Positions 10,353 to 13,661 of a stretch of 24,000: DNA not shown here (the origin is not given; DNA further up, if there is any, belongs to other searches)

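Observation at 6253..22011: Four HdrA-type + four MvhD-type units packed into one gap-free 15.8-kb translationally coupled array, with no hdrBC or mvhB in view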

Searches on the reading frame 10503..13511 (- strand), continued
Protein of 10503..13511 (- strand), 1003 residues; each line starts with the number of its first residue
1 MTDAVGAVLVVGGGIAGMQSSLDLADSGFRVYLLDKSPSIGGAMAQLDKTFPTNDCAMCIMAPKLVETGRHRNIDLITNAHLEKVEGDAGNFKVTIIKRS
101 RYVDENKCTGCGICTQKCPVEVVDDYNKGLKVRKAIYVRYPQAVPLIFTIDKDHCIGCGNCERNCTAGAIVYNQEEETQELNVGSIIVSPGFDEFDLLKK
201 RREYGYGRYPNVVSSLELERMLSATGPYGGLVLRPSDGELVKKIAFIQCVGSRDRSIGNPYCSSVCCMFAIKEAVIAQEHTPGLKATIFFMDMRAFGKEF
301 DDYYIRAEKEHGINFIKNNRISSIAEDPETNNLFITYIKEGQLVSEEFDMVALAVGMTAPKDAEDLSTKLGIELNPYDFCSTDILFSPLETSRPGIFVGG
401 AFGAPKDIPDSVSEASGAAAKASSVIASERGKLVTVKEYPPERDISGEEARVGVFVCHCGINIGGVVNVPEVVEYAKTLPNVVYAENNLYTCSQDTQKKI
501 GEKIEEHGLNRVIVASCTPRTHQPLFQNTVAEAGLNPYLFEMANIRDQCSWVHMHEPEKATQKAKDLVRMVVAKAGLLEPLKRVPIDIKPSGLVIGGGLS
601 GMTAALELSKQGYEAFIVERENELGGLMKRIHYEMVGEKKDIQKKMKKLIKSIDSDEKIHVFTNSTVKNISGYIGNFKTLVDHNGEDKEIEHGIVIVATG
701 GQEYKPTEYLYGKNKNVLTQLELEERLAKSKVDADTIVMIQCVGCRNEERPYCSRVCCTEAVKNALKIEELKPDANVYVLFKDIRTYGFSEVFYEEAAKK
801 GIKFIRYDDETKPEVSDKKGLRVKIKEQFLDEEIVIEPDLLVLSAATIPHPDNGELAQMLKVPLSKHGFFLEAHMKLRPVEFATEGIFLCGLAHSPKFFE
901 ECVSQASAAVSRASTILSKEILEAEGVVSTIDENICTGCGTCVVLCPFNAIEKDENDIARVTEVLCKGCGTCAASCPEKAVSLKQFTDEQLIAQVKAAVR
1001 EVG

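Call 22: search_solved_structures(query=window:10503-13511:-, max_evalue=0.00001, show_alignments=2)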
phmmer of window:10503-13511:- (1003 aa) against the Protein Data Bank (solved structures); distinct sequences matched with E-value up to 0.00001: 16.
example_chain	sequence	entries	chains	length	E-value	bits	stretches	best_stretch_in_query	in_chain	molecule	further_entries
5odc_A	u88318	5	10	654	2.4e-217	727.2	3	8-378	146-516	Heterodisulfide reductase, subunit A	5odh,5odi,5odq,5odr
8rvu_a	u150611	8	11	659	3e-210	703.7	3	8-373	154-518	H(2):CoB-CoM heterodisulfide,ferredoxin reductase subunit A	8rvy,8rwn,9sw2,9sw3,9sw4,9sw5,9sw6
8rvv_A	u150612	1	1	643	2.1e-208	697.6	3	8-373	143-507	H(2):CoB-CoM heterodisulfide,ferredoxin reductase subunit A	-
9sfi_A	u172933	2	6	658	1.3e-191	642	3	6-335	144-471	CoB--CoM heterodisulfide reductase iron-sulfur subunit A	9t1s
7bkb_A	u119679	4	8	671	6.7e-176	590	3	8-335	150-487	CoB--CoM heterodisulfide reductase iron-sulfur subunit A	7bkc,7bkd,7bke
6tjr_A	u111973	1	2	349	3.2e-45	157.5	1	181-425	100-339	Fumarate reductase/succinate dehydrogenase flavoprotein domain protein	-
5t5i_F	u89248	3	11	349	5.4e-14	54.1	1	101-186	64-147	Tungsten formylmethanofuran dehydrogenase subunit fwdF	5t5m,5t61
9sw6_H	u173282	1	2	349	1.6e-13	52.6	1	102-186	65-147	Tungsten formylmethanofuran dehydrogenase, subunit F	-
9sw6_G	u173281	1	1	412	2e-09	39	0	921-985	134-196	Polyferredoxin protein MvhB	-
9eri_B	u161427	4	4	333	1.8e-08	35.9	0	936-989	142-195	Na(+)-translocating ferredoxin:NAD(+) oxidoreductase complex subunit B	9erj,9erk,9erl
7np8_A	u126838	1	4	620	3.8e-08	34.8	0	930-980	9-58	Coenzyme F420-dependent sulfite reductase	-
7bkb_K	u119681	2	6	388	4.1e-08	34.7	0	930-952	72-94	Formylmethanofuran dehydrogenase, subunit F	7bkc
7zc6_B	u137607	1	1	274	5.1e-07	31.1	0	936-987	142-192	RnfB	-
9sfi_T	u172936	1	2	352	2.6e-06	28.7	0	925-983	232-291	4Fe-4S ferredoxin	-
7npa_A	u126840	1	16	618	6.4e-06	27.4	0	930-980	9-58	Coenzyme F420-dependent sulfite reductase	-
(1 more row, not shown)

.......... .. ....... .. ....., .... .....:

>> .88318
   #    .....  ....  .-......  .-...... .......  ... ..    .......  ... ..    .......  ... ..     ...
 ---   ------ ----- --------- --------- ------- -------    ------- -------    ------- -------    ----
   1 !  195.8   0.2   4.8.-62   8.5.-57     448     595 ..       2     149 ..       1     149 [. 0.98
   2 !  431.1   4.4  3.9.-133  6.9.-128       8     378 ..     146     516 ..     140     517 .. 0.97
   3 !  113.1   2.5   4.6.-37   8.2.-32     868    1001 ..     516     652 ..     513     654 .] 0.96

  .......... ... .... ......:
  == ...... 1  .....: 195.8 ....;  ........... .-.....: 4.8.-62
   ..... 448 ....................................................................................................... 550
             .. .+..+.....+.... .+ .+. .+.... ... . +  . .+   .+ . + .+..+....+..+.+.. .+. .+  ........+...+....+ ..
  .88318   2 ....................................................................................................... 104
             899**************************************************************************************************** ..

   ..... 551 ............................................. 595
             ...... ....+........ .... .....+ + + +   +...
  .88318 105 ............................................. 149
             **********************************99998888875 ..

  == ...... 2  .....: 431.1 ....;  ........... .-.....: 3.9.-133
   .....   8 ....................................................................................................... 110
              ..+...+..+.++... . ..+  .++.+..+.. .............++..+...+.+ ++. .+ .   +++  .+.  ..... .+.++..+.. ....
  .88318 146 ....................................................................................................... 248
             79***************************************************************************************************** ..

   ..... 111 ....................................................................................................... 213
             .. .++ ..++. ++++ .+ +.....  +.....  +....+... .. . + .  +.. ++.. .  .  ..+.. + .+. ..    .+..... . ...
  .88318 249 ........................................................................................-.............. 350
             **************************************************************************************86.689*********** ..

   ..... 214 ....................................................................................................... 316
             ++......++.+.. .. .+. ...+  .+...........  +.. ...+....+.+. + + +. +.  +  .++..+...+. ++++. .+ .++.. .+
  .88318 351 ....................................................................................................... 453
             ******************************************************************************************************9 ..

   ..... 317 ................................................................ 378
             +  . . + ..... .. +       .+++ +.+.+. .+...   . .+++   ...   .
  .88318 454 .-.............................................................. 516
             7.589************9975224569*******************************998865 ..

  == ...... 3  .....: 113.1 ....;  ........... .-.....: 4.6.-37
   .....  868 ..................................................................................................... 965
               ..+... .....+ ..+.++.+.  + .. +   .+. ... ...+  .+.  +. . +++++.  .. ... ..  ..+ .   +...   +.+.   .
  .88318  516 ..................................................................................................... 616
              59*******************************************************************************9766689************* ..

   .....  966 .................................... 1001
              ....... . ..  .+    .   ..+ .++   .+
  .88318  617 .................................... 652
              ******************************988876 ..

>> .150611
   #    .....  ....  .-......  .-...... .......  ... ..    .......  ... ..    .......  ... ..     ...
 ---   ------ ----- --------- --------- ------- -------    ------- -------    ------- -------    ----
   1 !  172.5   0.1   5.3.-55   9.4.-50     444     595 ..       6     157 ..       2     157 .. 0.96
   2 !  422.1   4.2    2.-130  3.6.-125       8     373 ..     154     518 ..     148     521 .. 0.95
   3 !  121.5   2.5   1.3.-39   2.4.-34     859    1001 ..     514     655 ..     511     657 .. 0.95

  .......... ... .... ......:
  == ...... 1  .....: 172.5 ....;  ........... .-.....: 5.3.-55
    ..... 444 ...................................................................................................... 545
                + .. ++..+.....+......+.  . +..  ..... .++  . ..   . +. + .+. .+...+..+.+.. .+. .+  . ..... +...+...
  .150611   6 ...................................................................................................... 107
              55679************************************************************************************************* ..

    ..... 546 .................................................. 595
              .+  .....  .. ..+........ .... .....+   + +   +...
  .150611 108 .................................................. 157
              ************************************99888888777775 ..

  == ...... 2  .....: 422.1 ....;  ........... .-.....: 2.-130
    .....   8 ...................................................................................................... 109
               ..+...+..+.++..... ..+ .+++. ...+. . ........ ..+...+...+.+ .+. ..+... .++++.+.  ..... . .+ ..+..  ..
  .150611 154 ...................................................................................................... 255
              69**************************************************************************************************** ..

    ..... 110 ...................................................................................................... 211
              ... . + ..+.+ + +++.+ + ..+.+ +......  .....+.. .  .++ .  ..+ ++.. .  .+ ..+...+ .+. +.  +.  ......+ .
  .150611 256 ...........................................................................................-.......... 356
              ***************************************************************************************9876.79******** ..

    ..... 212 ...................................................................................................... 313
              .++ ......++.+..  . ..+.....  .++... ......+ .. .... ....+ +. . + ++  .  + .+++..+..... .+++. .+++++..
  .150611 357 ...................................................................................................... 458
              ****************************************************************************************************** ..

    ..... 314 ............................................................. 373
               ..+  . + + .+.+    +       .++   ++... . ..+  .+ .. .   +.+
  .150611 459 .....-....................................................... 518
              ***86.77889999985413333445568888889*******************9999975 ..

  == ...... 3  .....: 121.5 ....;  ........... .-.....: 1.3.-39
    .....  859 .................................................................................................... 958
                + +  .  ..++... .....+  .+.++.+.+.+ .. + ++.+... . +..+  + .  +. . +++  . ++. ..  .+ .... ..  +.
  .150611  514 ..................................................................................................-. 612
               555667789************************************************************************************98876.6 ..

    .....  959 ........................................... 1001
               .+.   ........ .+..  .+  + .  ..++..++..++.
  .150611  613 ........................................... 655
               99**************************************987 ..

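Call 28: find_homologous_proteins(query=L008:515-1657:+, max_evalue=1e-20)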
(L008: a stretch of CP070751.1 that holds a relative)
Query L008:515-1657:+ (381 aa): 4400 proteins with E <= 1e-20 among 6691 candidates; the best 120 are listed.
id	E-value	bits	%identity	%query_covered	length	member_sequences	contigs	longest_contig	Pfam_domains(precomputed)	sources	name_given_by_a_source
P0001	1.2e-252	856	95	100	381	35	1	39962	PF13484.12,PF12838.13,PF13534.12,PF02754.22,PF13237.12,PF13183.12,PF13187.12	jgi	jgi:Fe-S oxidoreductase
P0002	1.4e-238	810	89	100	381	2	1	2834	PF13484.12,PF13534.12,PF02754.22,PF13237.12,PF13183.12,PF13187.12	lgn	-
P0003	7.7e-229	778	86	100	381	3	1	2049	PF13484.12,PF12838.13,PF13534.12,PF02754.22,PF13237.12,PF13183.12,PF13187.12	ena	-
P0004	1.4e-228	777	86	100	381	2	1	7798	PF13484.12,PF13534.12,PF02754.22,PF13237.12,PF13183.12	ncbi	-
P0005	1.9e-228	776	84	100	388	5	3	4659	PF13484.12,PF13534.12,PF02754.22,PF13237.12,PF13183.12,PF13187.12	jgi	jgi:Fe-S oxidoreductase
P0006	4.9e-221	752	81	100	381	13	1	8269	PF12838.13,PF13534.12,PF02754.22,PF13237.12,PF13183.12,PF13187.12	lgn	-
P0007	1.2e-216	737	80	100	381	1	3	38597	PF13484.12,PF13534.12,PF02754.22,PF13237.12,PF13183.12,PF13187.12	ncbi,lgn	-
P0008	1.0e-214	731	82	100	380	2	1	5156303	PF13484.12,PF13534.12,PF02754.22,PF13237.12,PF13183.12,PF13187.12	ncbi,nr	ncbi:MAG: (Fe-S)-binding protein [Thermoplasmata archaeon]|nr:MAG: (Fe-S)-binding protein [Thermopla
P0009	6.3e-175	600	65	100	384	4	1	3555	PF00037.33,PF13746.12,PF13484.12,PF12838.13,PF13534.12,PF02754.22,PF13237.12,PF13183.12,PF13187.12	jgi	jgi:Fe-S oxidoreductase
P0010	1.8e-171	589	64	100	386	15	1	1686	PF13484.12,PF12838.13,PF13534.12,PF02754.22,PF13237.12,PF13183.12,PF13187.12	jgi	jgi:heterodisulfide reductase subunit D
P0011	1.2e-170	586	64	100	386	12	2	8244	PF13534.12,PF02754.22,PF13237.12,PF13183.12,PF13187.12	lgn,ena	-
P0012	3.1e-170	585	65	98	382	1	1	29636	PF00037.33,PF13746.12,PF13484.12,PF12838.13,PF13534.12,PF02754.22,PF13237.12,PF13183.12,PF13187.12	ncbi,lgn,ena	-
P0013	3.9e-169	581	65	98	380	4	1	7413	PF13484.12,PF12838.13,PF13534.12,PF02754.22,PF25160.2,PF13237.12,PF13183.12,PF13187.12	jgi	-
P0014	4.9e-168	577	63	98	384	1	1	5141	PF00037.33,PF13484.12,PF12838.13,PF13534.12,PF02754.22,PF13237.12,PF13183.12,PF13187.12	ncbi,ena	-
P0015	6.3e-168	577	64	98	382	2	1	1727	PF00037.33,PF13746.12,PF13484.12,PF12838.13,PF13534.12,PF02754.22,PF13237.12,PF13183.12,PF13187.12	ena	-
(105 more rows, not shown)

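Call 29: find_encoding_contigs(protein=P0001, flank=10000, max_places=4)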
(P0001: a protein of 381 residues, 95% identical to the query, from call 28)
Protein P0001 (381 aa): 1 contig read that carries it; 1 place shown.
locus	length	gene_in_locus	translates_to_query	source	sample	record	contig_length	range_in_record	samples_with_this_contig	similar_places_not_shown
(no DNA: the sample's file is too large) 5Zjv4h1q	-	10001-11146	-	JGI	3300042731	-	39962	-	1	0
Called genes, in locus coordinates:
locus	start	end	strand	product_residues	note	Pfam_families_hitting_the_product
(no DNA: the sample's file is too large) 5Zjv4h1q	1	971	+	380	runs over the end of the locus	PF13384:HTH_23 (faint)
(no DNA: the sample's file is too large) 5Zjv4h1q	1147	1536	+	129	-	-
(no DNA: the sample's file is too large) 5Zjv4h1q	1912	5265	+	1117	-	PF00890:FAD_binding_2 (weak), PF01266:DAO (weak), PF07992:Pyr_redox_2 (weak), PF12831:FAD_oxidored, PF12838:Fer4_7, PF12838:Fer4_7, PF13187:Fer4_9, PF14697:Fer4_21, +23 more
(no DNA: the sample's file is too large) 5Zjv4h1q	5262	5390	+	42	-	-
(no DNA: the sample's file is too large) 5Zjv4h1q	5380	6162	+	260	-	PF02662:FlpD, PF01022:HTH_5 (weak), PF21476:PF0610-like_N (faint)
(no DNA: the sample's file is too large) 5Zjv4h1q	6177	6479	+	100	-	-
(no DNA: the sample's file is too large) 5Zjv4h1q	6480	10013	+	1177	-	PF01266:DAO (weak), PF13450:NAD_binding_8 (weak), PF13187:Fer4_9 (weak), PF07992:Pyr_redox_2, PF07992:Pyr_redox_2, PF13450:NAD_binding_8, PF13738:Pyr_redox_3, PF02662:FlpD, +16 more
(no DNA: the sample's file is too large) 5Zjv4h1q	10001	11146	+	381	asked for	PF13183:Fer4_8, PF13237:Fer4_10, PF13534:Fer4_17, PF12838:Fer4_7 (weak), PF13187:Fer4_9 (weak), PF13484:Fer4_16 (weak), PF02754:CCG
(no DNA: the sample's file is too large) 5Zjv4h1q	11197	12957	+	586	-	PF07992:Pyr_redox_2 (weak), PF00890:FAD_binding_2 (weak), PF01266:DAO (weak), PF07992:Pyr_redox_2, PF12831:FAD_oxidored (weak), PF13450:NAD_binding_8 (weak), PF00037:Fer4 (weak), PF14697:Fer4_21, +3 more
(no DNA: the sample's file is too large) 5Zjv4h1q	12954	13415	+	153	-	PF02662:FlpD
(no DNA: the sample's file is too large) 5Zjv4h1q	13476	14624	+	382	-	PF13237:Fer4_10 (faint), PF04422:FrhB_FdhB_N, PF04432:FrhB_FdhB_C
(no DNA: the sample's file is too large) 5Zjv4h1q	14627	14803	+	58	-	-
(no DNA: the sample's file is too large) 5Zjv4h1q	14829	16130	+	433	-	PF00070:Pyr_redox (weak), PF00890:FAD_binding_2 (weak), PF01266:DAO (weak), PF07992:Pyr_redox_2 (weak), PF12831:FAD_oxidored, PF13450:NAD_binding_8 (weak), PF13738:Pyr_redox_3 (faint)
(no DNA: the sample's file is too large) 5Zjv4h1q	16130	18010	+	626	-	PF00890:FAD_binding_2, PF01266:DAO (weak), PF07992:Pyr_redox_2, PF12831:FAD_oxidored (weak), PF13450:NAD_binding_8, PF00037:Fer4 (weak), PF12837:Fer4_6 (weak), PF14697:Fer4_21, +6 more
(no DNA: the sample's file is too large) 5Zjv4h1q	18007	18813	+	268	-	PF02662:FlpD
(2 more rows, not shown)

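Call 51: search_protein_families(library=ncbifam, proteins=[window:10503-13511:-], max_evalue=0.01)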
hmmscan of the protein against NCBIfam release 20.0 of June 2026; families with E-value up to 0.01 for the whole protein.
window:10503-13511:- (1003 aa): 197 families (the best 25 are shown)
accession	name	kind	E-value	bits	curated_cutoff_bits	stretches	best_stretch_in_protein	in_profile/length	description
NF040770.1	hetero_SS_HdrA2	exception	0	1011.4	1100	3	7-428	141-562/777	CoB-CoM heterodisulfide reductase HdrA2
NF041778.1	hetero_SS_HdrA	equivalog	1.8e-227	756.9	1400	3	7-432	144-576/771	ferredoxin:CoB-CoM heterodisulfide reductase subunit HdrA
NF041891.1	hdrA_Methbact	equivalog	2.4e-213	710.6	1300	3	7-427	135-557/762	ferredoxin:CoB-CoM heterodisulfide reductase subunit HdrA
NF009410.0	PRK12771.1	subfamily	2.2e-17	62.9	516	3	593-629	142-178/566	NAD(P)-binding protein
TIGR04105.1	FeFe_hydrog_B1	subfamily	7.8e-16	57.8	450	2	94-172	130-207/462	monomeric [FeFe] hydrogenase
NF007202.0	PRK09623.1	equivalog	8.2e-16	58.2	166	1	913-984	30-101/105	3-methyl-2-oxobutanoate dehydrogenase subunit delta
NF005560.0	PRK07233.1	equivalog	7.8e-15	54.6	252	2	594-634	5-45/435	hypothetical protein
TIGR03467.1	HpnE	equivalog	2.5e-14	53.5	283.05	2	594-631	3-40/430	hydroxysqualene dehydroxylase HpnE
NF040684.1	PorD_Arch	equivalog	2.5e-14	53.1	120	1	931-984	29-82/85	pyruvate synthase subunit PorD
NF042909.1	FMH_DH_FwdF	exception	2.9e-14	52.9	375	2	101-187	50-134/336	tungsten-dependent formylmethanofuran dehydrogenase subunit FwdF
TIGR02179.1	PorD_KorD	subfamily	4.1e-14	52.4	60.05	2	931-984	22-75/78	2-oxoacid:acceptor oxidoreductase, delta subunit, pyruvate/2-ketoisovalerate family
NF005415.0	PRK06991.1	equivalog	3.2e-13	50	281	1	922-990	73-141/284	electron transport complex subunit RsxB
NF040864.1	HgcB_ferredoxin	equivalog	6.7e-13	48.3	99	2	930-984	10-64/93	mercury methylation ferredoxin HgcB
NF005503.0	PRK07118.1-2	equivalog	6.8e-13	48.5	252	2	935-984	139-187/292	RnfABCDGE type electron transport complex subunit B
NF007203.0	PRK09624.1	equivalog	1.5e-12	47.7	171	1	929-983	46-100/105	pyuvate ferredoxin oxidoreductase subunit delta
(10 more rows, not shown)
